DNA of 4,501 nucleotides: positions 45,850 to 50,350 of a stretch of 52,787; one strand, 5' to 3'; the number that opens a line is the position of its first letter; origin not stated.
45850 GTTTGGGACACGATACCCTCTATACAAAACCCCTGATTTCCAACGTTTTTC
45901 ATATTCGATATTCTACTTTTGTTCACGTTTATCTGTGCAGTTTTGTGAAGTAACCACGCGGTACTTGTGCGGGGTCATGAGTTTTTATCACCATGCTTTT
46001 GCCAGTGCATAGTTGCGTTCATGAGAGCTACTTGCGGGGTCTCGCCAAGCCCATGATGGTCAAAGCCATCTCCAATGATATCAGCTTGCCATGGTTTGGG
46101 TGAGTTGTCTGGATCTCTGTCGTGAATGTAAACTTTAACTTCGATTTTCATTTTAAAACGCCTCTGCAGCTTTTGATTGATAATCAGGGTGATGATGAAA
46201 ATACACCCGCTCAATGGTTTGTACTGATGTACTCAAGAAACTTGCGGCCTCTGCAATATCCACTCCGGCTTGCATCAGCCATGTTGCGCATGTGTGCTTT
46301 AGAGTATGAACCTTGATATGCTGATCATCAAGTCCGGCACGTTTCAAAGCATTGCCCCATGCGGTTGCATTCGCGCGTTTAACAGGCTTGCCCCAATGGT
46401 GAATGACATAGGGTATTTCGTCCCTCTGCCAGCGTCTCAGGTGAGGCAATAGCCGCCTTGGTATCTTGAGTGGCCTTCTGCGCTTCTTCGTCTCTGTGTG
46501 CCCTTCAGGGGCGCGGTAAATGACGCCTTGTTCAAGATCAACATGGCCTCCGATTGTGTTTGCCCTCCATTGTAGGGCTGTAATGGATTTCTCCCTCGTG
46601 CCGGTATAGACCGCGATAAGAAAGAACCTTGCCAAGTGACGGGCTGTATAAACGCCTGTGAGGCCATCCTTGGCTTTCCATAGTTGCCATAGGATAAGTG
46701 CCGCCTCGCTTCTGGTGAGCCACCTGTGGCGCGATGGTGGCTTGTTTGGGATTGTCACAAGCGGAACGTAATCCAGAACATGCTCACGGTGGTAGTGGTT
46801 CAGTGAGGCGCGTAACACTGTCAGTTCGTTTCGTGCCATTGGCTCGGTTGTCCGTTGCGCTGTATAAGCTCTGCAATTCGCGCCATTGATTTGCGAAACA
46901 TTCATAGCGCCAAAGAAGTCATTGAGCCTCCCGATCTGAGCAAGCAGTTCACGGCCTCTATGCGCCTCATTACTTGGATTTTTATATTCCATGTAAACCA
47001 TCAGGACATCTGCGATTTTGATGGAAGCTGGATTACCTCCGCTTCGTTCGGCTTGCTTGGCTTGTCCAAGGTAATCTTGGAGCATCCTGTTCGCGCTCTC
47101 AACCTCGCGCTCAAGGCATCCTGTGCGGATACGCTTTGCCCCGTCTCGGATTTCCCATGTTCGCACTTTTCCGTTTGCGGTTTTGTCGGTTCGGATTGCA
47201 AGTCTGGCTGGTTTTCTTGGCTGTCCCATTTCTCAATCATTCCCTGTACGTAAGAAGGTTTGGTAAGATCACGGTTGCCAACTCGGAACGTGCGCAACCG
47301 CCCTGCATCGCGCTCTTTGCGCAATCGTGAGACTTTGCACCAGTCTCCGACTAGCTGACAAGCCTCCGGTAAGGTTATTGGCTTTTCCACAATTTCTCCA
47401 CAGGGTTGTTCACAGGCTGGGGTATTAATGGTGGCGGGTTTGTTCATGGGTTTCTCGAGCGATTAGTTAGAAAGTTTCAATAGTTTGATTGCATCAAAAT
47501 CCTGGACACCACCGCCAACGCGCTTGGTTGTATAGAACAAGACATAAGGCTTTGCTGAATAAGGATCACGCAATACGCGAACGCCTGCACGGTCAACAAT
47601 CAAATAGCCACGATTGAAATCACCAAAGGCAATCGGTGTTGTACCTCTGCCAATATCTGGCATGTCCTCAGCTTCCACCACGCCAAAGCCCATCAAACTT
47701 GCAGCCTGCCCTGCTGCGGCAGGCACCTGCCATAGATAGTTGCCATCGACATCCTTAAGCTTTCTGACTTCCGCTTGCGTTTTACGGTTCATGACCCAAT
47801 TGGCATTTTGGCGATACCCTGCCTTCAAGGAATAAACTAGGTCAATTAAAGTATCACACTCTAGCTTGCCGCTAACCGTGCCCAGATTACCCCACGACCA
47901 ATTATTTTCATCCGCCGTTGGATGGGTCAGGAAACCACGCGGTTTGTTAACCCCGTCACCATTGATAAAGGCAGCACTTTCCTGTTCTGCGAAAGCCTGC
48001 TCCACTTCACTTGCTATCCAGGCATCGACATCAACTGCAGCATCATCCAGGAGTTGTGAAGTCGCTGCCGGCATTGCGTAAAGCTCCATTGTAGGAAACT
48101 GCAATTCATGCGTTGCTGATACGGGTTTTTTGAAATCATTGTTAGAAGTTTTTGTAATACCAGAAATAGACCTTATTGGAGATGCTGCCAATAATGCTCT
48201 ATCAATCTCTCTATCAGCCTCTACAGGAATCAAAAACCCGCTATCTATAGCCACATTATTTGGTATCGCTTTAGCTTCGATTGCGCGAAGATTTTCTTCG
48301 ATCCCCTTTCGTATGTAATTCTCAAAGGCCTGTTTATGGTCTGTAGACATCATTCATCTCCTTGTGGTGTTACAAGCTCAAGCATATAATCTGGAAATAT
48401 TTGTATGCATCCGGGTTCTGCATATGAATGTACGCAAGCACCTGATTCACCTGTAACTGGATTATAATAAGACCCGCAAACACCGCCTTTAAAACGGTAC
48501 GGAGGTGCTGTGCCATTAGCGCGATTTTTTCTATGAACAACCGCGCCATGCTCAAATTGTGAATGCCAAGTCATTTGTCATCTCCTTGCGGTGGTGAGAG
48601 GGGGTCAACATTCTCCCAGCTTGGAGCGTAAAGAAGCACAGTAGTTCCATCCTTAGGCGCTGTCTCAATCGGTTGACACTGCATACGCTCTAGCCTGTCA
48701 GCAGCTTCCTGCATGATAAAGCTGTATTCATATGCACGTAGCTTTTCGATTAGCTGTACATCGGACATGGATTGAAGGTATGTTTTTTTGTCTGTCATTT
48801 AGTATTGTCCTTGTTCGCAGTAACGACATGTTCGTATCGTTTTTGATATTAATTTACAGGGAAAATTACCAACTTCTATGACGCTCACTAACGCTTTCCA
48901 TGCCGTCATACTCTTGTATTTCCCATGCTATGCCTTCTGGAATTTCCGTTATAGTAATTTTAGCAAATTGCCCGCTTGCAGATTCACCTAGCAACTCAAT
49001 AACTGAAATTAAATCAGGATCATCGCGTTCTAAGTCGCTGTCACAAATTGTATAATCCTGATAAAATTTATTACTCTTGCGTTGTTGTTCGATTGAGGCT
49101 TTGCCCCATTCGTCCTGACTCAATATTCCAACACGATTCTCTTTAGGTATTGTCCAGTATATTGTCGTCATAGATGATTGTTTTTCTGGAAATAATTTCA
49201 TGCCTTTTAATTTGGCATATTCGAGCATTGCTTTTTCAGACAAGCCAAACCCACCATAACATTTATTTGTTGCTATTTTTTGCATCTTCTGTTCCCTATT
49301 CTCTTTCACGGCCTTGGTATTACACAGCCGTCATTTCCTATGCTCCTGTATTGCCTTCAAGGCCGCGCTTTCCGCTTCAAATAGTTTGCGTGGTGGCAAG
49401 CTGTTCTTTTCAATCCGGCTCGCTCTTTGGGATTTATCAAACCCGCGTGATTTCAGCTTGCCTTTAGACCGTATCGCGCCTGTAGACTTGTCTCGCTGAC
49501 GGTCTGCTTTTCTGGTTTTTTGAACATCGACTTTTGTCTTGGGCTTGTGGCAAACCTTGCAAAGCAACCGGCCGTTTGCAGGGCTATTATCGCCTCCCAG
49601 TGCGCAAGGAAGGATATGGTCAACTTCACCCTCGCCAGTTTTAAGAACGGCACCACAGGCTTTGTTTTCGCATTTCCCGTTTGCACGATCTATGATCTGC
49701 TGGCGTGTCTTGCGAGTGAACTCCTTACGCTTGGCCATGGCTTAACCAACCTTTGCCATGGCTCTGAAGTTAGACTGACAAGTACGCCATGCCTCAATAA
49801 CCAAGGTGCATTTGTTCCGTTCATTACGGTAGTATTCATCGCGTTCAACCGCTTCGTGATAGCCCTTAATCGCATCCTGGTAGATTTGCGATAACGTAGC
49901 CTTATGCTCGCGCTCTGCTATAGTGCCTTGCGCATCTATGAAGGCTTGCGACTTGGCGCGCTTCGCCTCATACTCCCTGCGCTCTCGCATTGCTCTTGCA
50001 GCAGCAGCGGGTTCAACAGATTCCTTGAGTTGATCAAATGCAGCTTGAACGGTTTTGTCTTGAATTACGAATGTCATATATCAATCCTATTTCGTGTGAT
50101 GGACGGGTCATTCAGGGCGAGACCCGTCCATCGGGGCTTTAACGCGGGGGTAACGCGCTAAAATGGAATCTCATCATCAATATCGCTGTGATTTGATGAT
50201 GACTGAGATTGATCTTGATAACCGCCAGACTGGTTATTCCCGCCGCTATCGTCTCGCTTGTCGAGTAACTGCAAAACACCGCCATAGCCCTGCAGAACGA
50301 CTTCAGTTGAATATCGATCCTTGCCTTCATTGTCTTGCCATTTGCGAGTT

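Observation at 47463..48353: Orphan HK97/GTA-type capsid paralogue without delta domain, in the early-left operon next to xis/int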

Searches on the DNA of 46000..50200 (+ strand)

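Call 7: search_dna_similar(query=window:46000-50200:+, collection=phages, mode=near, max_rows=25)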
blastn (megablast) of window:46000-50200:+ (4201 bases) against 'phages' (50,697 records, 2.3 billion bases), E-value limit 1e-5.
No match.

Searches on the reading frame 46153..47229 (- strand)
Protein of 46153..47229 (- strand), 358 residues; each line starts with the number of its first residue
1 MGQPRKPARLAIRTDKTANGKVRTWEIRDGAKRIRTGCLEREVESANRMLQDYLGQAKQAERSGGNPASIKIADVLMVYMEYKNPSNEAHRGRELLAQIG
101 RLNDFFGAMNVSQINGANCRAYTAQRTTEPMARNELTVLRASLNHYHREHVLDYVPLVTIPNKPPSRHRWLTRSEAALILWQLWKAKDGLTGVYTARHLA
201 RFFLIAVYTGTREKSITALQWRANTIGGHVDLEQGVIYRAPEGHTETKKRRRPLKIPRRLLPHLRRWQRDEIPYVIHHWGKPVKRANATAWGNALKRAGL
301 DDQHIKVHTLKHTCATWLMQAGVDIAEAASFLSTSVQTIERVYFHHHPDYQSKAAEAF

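Call 3: search_protein_families(library=pfam, proteins=[window:46153-47229:-], max_evalue=0.01)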
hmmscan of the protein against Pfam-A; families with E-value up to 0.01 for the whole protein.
window:46153-47229:- (358 aa): 1 family
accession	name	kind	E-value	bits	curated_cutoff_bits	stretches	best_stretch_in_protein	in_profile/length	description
PF00589.27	Phage_integrase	-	1.3e-10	41.8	27.1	1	199-347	24-169/172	Phage integrase family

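Call 4: search_protein_families(library=phrogs, proteins=[window:46153-47229:-], max_evalue=0.01)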
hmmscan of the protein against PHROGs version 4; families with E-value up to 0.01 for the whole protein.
window:46153-47229:- (358 aa): 4 families
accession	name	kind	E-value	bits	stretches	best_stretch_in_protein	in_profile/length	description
phrog_1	-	integration and excision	3.9e-33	116.6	1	13-357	115-446/611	integrase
phrog_216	-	integration and excision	1.8e-17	64.4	1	184-358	62-236/301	integrase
phrog_35951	-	unknown function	3.4e-06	28.4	1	288-326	6-42/97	-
phrog_7685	-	integration and excision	3e-05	24.7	1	247-356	124-233/240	integrase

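Call 37: find_related_loci(query=window:46153-47229:-, collection=viral_contigs, flank=8000)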
Query window:46153-47229:- (358 aa) in viral_contigs; peptide patterns used: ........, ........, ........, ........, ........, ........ (x = any residue, [..] = any of these).
1 stretches matched a pattern, but none encodes a relative of the query by tblastn (E <= 1e-3).

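Call 38: find_homologous_proteins(query=window:46153-47229:-, max_evalue=1e-20)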
Query window:46153-47229:- (358 aa): 1503 proteins with E <= 1e-20 among 3895 candidates; the best 120 are listed.
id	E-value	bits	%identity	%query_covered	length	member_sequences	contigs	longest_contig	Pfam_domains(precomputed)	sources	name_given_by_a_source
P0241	1.4e-239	812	98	100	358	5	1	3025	PF00589.28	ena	-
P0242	2.6e-96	341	54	76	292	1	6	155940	PF00589.28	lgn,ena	-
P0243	1.3e-91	325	45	98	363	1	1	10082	PF00589.28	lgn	-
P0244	9.5e-91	322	47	100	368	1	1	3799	PF00589.28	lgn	-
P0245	1.1e-88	316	46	100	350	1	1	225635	PF00589.28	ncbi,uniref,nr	ncbi:integrase [Zhengella mangrovi]|uniref:Integrase n=1 Tax=Zhengella mangrovi TaxID=1982044 RepID=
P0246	3.8e-88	314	45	100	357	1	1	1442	PF00589.28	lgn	-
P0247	2.0e-86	308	44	99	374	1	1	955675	PF00589.28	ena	-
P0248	4.6e-86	307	45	100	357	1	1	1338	PF00589.28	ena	-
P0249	1.1e-85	306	44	98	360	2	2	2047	PF00589.28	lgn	-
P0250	1.1e-84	303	44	100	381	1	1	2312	PF00589.28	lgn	-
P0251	4.0e-84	301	44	100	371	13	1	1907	PF00589.28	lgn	-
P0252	5.5e-84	300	44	98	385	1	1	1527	PF00589.28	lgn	-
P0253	7.3e-84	300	46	100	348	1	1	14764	PF00589.28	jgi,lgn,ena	-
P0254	1.3e-83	299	45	100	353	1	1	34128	PF00589.28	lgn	-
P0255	1.7e-83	299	43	98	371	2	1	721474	PF00589.28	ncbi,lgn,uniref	ncbi:site-specific integrase [Aureimonas altamirensis]|uniref:site-specific integrase n=1 Tax=Aureim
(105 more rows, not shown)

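Call 39: find_encoding_contigs(protein=P0241, flank=10000, max_places=8)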
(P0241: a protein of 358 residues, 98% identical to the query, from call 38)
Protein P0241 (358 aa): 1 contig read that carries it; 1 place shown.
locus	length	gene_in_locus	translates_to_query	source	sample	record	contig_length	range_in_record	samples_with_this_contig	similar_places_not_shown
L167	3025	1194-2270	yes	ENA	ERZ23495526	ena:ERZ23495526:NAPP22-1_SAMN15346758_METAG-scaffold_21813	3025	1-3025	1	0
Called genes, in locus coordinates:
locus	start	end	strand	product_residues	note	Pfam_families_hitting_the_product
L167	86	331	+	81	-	-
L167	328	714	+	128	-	-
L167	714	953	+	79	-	-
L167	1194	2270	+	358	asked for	PF00589:Phage_integrase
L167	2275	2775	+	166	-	PF00149:Metallophos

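Call 40: find_encoding_contigs(protein=P0242, flank=10000, max_places=3)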
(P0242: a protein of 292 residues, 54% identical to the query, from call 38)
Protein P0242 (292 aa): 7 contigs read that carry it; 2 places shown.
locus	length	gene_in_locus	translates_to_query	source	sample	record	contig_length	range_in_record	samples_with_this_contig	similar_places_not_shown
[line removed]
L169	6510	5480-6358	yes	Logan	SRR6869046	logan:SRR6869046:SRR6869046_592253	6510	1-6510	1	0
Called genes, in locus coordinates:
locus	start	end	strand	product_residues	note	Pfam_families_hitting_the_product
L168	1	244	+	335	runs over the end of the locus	PF03524:CagX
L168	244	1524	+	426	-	PF03743:TrbI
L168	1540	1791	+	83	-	PF10038:DUF2274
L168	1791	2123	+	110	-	PF05284:DUF736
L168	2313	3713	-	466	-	PF20172:DUF6538, PF00589:Phage_integrase (weak)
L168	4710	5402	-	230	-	-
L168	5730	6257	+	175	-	PF13392:HNH_3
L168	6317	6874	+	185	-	-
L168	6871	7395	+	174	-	PF13392:HNH_3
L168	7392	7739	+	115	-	-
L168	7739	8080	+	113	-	-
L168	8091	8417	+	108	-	-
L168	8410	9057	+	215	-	-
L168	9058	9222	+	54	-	-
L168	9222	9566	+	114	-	-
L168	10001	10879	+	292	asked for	PF00589:Phage_integrase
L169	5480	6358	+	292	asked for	PF00589:Phage_integrase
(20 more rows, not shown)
